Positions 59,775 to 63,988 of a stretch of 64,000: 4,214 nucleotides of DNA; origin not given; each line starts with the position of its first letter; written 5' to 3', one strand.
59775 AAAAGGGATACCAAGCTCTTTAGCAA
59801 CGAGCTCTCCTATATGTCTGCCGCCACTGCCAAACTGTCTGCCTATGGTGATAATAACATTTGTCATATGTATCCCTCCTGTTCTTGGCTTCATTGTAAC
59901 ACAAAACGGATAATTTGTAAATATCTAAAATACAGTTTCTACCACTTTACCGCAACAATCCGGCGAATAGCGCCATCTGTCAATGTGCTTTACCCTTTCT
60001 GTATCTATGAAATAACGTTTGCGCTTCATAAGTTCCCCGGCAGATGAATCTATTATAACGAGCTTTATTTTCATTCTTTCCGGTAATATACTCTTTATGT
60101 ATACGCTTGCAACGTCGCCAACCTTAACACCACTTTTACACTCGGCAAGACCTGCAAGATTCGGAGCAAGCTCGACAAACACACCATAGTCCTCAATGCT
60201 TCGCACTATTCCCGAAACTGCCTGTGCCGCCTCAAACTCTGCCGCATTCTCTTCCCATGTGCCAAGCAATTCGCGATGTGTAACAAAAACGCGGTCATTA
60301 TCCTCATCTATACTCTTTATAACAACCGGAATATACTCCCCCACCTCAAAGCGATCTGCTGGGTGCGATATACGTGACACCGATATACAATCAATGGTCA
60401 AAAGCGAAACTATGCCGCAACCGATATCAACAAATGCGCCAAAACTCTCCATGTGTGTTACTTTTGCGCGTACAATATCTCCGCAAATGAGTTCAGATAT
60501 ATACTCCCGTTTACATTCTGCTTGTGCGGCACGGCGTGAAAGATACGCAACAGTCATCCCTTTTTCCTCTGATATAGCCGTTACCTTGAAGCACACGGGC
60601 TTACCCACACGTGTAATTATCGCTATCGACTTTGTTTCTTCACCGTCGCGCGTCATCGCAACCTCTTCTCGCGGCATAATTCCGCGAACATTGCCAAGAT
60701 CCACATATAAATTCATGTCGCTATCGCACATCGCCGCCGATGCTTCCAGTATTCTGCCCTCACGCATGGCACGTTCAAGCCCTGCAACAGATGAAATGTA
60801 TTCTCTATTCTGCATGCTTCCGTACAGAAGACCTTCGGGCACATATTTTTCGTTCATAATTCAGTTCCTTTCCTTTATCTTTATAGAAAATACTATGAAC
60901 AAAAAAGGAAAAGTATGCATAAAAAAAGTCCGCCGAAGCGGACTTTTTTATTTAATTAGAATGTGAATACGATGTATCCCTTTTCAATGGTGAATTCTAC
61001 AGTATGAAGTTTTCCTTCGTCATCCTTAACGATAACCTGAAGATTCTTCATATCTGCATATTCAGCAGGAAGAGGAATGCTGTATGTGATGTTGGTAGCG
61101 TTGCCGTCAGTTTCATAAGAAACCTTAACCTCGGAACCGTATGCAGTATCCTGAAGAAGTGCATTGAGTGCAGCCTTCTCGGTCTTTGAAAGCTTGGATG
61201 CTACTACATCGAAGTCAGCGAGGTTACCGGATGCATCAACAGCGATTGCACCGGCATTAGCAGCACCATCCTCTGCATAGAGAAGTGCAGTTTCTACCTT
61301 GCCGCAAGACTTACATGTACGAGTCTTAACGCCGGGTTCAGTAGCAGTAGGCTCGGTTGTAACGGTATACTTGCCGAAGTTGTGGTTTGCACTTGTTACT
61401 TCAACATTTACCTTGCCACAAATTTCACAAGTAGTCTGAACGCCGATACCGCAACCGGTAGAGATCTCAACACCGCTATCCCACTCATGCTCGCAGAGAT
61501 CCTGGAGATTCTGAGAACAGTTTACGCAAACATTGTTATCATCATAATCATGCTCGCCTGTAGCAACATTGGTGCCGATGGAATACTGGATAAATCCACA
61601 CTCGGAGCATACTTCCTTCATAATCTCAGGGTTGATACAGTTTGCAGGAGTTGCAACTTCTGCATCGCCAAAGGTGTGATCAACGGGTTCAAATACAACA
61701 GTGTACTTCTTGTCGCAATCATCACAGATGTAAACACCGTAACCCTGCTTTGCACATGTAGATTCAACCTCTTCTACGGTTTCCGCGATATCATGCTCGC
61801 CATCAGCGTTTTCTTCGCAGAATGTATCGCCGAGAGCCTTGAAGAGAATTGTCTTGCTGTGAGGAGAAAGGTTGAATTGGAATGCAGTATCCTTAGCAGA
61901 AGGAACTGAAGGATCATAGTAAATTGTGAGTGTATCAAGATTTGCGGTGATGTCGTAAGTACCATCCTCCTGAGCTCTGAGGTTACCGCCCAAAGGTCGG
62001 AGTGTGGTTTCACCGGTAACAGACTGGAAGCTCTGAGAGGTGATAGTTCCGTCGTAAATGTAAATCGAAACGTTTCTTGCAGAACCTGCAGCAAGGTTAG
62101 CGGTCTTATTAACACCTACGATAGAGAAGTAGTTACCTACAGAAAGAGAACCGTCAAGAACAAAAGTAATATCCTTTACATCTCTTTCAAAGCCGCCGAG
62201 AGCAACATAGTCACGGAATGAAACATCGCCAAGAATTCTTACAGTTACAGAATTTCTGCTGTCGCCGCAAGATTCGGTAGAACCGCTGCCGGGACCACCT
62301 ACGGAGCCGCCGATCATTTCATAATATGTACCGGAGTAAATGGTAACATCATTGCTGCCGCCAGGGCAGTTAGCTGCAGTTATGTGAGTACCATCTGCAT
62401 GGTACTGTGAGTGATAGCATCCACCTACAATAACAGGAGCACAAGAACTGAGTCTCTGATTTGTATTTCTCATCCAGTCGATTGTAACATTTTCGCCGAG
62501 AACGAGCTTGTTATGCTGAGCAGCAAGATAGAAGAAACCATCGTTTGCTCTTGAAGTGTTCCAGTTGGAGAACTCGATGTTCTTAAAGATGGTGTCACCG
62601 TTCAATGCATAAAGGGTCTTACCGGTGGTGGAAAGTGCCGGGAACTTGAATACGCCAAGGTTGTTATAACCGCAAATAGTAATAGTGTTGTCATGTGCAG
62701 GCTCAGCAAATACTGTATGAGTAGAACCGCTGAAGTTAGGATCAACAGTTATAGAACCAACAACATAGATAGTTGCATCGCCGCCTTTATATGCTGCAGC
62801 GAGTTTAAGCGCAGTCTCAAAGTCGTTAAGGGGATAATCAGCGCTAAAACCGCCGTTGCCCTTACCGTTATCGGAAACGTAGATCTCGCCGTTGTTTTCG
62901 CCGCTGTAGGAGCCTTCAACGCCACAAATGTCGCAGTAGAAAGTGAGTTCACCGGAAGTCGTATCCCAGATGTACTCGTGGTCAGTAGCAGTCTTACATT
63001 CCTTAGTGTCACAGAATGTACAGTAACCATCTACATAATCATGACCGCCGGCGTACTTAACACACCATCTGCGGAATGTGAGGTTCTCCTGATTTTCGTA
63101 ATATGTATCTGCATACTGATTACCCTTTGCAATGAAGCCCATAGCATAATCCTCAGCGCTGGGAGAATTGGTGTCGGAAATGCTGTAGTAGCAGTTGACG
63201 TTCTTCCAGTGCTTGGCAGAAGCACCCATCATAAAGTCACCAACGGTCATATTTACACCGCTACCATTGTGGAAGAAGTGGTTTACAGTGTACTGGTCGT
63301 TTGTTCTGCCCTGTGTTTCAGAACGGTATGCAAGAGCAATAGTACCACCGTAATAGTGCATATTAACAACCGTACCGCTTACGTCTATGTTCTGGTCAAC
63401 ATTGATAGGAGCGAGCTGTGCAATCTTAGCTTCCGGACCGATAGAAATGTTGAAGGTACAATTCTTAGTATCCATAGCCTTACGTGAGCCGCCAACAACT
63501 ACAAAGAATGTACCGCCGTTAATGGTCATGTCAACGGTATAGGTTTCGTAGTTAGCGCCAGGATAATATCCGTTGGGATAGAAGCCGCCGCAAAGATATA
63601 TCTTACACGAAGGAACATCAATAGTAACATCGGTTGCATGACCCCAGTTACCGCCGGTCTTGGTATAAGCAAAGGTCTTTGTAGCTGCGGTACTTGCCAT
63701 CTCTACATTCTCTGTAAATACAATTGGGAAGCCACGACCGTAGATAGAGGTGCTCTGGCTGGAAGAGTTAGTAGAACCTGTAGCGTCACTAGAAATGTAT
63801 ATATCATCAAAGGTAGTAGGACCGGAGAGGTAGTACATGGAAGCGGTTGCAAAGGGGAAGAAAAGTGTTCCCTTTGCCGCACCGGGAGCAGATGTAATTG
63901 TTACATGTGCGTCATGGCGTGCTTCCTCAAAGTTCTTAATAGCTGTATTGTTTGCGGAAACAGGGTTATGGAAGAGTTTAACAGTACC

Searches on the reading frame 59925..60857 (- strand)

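Call 69: search_protein_families(library=pfam, proteins=[window:59925-60857:-], max_evalue=0.1)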
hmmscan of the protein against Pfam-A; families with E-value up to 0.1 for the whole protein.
window:59925-60857:- (310 aa): 2 families
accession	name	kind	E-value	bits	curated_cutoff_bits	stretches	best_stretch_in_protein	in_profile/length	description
PF00575.29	S1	-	1.6e-20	73.7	22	2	126-195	5-74/74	S1 RNA binding domain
PF23459.1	S1_RRP5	-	5e-05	24.2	27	0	126-185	4-63/72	RRP5 S1 domain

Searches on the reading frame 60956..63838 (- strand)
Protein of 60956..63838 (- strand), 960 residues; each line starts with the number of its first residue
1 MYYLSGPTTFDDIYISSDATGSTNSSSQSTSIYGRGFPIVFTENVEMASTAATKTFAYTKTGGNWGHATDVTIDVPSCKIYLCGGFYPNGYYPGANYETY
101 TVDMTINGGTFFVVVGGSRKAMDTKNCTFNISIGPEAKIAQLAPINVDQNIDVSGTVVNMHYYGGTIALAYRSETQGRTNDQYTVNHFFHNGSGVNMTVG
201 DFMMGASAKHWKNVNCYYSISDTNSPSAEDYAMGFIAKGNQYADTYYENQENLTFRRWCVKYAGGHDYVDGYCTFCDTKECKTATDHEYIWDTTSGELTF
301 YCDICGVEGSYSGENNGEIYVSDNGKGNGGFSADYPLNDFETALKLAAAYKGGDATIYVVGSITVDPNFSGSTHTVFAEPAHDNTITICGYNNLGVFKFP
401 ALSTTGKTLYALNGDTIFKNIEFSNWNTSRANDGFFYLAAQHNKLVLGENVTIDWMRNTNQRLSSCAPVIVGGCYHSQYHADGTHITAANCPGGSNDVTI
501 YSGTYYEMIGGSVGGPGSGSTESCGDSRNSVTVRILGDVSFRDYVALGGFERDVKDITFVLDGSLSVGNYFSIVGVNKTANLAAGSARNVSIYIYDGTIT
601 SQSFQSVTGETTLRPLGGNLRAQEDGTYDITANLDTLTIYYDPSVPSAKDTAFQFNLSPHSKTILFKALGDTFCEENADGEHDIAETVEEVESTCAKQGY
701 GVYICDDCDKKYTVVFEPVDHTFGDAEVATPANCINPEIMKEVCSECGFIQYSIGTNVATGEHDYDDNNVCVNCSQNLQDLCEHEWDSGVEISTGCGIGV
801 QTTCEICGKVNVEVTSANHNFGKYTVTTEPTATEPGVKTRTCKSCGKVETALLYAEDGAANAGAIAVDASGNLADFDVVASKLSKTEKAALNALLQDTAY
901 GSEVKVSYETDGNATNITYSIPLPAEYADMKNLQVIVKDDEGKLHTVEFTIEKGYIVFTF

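Call 37: search_protein_families(library=pfam, proteins=[window:60956-63838:-], max_evalue=0.001)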
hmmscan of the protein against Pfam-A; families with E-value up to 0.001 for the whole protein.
window:60956-63838:- (960 aa): 0 families

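Call 69: search_protein_families(library=pfam, proteins=[window:60956-63838:-], max_evalue=0.1)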
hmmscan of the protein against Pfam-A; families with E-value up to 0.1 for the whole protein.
window:60956-63838:- (960 aa): 1 family
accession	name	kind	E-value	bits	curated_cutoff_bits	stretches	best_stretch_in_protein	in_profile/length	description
PF02879.22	PGM_PMM_II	-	0.014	16.3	29.3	0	786-866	17-99/103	Phosphoglucomutase/phosphomannomutase, alpha/beta/alpha domain II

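Call 85: search_solved_structures(query=window:60956-63838:-, max_evalue=1)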
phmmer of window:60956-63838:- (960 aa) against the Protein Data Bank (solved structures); distinct sequences matched with E-value up to 1: 2.
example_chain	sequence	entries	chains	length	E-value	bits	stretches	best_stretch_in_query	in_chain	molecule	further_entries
7l7z_AAA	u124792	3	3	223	0.19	13.3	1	373-481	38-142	Putative acetyl transferase protein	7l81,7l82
7l7y_AAA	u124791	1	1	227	0.2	13.2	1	373-481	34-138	Putative acetyl transferase protein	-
